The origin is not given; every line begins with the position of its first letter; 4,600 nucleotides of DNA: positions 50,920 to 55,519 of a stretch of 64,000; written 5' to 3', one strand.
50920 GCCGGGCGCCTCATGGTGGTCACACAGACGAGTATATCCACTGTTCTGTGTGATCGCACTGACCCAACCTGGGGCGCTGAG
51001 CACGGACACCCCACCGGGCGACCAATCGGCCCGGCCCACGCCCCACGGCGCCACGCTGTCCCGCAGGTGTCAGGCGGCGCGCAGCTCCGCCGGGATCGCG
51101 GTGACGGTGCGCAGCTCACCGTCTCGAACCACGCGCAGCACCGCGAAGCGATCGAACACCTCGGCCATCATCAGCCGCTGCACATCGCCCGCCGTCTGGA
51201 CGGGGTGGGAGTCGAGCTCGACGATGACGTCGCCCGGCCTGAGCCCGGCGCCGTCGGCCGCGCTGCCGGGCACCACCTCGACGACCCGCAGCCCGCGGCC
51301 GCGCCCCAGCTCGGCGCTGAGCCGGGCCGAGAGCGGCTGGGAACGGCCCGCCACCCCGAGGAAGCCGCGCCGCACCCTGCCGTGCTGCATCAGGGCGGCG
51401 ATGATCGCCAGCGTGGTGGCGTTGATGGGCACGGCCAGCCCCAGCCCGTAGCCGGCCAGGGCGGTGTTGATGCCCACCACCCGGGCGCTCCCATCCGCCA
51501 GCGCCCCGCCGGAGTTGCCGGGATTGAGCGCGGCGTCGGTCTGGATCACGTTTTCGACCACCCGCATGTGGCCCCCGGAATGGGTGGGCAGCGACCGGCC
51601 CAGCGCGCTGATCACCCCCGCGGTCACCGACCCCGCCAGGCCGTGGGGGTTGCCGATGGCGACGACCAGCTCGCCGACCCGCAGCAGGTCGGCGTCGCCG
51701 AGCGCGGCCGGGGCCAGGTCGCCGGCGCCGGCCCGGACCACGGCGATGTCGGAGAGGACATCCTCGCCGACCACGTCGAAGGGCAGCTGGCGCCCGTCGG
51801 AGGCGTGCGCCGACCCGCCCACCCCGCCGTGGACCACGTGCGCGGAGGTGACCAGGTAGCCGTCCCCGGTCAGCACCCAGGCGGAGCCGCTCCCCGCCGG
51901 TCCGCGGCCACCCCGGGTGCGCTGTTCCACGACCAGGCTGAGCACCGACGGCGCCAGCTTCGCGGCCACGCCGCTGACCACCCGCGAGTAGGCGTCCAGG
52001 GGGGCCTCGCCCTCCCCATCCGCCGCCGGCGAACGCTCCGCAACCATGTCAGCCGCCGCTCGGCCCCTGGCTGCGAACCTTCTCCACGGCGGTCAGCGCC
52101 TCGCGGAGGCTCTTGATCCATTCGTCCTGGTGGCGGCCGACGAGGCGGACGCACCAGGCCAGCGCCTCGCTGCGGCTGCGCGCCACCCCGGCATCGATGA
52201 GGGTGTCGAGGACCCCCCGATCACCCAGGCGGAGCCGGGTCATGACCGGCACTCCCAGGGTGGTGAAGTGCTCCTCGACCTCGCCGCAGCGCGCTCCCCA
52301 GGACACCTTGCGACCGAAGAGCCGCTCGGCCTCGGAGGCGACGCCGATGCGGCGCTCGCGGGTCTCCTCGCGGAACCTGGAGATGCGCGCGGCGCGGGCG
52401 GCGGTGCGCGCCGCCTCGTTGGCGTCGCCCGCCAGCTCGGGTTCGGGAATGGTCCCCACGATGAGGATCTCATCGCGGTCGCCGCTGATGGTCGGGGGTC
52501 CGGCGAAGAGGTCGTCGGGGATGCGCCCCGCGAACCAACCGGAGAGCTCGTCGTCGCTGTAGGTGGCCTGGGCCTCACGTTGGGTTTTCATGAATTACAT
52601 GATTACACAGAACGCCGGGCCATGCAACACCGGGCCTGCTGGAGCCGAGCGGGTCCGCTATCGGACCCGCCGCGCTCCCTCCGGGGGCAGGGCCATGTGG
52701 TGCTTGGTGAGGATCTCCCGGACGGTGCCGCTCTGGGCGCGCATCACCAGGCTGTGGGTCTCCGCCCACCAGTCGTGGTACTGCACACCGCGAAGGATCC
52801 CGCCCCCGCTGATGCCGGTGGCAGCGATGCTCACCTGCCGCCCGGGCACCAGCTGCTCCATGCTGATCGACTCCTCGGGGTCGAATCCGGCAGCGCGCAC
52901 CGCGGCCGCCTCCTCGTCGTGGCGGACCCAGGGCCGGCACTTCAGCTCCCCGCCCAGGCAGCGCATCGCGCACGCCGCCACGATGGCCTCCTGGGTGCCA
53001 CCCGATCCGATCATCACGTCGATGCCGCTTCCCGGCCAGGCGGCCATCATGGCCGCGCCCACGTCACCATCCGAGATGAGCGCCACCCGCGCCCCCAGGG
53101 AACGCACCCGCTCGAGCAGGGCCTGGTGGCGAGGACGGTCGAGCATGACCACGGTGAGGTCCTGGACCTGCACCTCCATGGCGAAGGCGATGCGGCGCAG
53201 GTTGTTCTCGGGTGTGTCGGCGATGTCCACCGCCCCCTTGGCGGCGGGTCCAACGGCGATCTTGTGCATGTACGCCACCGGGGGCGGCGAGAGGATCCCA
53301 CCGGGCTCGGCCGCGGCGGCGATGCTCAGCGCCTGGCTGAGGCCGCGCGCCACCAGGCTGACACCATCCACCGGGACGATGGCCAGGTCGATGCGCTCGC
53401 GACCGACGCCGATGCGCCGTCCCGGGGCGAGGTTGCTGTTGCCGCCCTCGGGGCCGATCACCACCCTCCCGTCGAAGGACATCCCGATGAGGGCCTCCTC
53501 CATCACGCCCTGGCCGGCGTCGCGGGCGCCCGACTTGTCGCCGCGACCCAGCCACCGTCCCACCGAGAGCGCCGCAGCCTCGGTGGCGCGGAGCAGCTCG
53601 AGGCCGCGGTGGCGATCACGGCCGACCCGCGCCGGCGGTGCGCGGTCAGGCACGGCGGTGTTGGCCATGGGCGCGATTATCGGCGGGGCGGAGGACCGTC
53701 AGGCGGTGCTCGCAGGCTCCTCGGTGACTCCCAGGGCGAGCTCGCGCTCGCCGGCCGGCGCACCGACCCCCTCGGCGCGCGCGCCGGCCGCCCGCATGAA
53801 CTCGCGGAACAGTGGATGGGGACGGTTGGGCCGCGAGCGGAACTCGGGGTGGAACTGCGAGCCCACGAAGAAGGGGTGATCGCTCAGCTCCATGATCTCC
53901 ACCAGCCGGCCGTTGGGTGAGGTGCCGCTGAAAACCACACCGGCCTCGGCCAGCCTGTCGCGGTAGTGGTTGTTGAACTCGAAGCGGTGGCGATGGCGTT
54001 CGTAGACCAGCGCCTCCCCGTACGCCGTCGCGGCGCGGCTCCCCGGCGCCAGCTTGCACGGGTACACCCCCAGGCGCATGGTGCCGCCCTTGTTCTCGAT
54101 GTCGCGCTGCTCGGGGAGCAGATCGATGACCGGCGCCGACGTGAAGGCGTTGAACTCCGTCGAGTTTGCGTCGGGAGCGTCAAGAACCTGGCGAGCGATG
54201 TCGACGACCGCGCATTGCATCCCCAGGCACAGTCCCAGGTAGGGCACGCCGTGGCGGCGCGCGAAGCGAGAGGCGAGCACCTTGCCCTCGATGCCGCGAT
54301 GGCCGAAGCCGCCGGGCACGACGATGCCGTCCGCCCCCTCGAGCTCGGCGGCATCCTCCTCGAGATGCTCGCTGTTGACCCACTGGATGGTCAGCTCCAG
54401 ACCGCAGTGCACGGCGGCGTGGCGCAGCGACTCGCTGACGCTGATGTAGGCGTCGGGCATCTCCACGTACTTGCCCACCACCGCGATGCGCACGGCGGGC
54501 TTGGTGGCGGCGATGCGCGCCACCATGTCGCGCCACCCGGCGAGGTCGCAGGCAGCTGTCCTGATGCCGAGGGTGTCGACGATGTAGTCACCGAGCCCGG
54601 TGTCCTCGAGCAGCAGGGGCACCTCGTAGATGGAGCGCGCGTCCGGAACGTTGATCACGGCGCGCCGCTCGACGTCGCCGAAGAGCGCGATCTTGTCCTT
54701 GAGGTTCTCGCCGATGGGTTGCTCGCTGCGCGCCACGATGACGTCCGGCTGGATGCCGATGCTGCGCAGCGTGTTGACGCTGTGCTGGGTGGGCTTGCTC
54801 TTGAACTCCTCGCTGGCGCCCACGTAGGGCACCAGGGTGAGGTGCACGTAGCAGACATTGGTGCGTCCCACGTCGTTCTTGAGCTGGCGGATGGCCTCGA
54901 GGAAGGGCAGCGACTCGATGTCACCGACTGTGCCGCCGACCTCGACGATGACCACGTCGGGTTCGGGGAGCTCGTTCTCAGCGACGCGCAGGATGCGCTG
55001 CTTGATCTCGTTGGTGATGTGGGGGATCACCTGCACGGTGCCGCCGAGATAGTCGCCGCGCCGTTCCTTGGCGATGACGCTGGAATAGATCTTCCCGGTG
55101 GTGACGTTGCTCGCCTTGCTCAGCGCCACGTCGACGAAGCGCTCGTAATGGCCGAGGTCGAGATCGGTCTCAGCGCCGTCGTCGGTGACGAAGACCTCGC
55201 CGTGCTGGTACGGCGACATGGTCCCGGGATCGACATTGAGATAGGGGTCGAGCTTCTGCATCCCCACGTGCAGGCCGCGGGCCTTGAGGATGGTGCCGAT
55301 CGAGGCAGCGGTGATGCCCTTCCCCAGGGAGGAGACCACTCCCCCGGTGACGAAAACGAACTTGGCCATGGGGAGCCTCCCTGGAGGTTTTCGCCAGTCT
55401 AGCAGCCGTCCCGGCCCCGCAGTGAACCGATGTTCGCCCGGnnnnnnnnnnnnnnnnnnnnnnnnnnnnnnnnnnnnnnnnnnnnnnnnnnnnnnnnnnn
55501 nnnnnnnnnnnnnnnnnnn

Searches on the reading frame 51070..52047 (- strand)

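Call 40: search_protein_families(library=pfam, proteins=[window:51070-52047:-], max_evalue=0.0001)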
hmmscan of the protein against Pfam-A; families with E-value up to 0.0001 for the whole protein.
window:51070-52047:- (325 aa): 5 families
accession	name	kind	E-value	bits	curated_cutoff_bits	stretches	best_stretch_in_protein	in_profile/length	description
PF13365.12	Trypsin_2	-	9.6e-26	91.7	27.6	1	54-193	1-144/144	Trypsin-like peptidase domain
PF13180.12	PDZ_2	-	1e-11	45.4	27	1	245-316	12-77/80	PDZ domain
PF17820.7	PDZ_6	-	5.6e-11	42.5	27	1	255-295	2-42/54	PDZ domain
PF00089.32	Trypsin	-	2.9e-10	40.8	20.6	1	58-199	30-200/220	Trypsin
PF00595.29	PDZ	-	9.3e-07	29.6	23.2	1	224-286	9-60/81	PDZ domain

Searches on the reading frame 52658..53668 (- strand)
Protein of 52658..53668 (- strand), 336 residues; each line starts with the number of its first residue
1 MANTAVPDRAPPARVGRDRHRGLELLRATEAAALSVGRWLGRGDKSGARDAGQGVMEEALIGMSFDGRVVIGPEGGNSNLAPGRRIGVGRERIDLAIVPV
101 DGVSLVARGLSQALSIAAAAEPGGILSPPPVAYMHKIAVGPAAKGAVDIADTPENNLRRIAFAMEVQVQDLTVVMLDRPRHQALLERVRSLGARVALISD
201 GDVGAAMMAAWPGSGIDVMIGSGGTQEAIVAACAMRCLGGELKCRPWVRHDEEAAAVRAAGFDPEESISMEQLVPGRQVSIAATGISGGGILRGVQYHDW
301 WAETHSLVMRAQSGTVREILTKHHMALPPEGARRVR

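Call 40: search_protein_families(library=pfam, proteins=[window:52658-53668:-], max_evalue=0.0001)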
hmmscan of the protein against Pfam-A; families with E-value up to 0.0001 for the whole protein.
window:52658-53668:- (336 aa): 1 family
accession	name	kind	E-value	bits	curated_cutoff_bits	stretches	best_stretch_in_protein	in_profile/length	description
PF03320.18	FBPase_glpX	-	9.2e-101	337.2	27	1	22-323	4-307/307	Bacterial fructose-1,6-bisphosphatase, glpX-encoded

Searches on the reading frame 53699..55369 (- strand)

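Call 40: search_protein_families(library=pfam, proteins=[window:53699-55369:-], max_evalue=0.0001)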
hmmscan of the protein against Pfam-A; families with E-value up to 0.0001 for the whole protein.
window:53699-55369:- (556 aa): 2 families
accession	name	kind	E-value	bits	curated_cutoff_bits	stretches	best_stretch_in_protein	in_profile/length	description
PF06418.20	CTP_synth_N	-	4.4e-129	429.9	26.1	1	3-268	1-264/265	CTP synthase N-terminus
PF00117.34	GATase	-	5.3e-41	140.8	22.8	1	304-526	2-189/190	Glutamine amidotransferase class-I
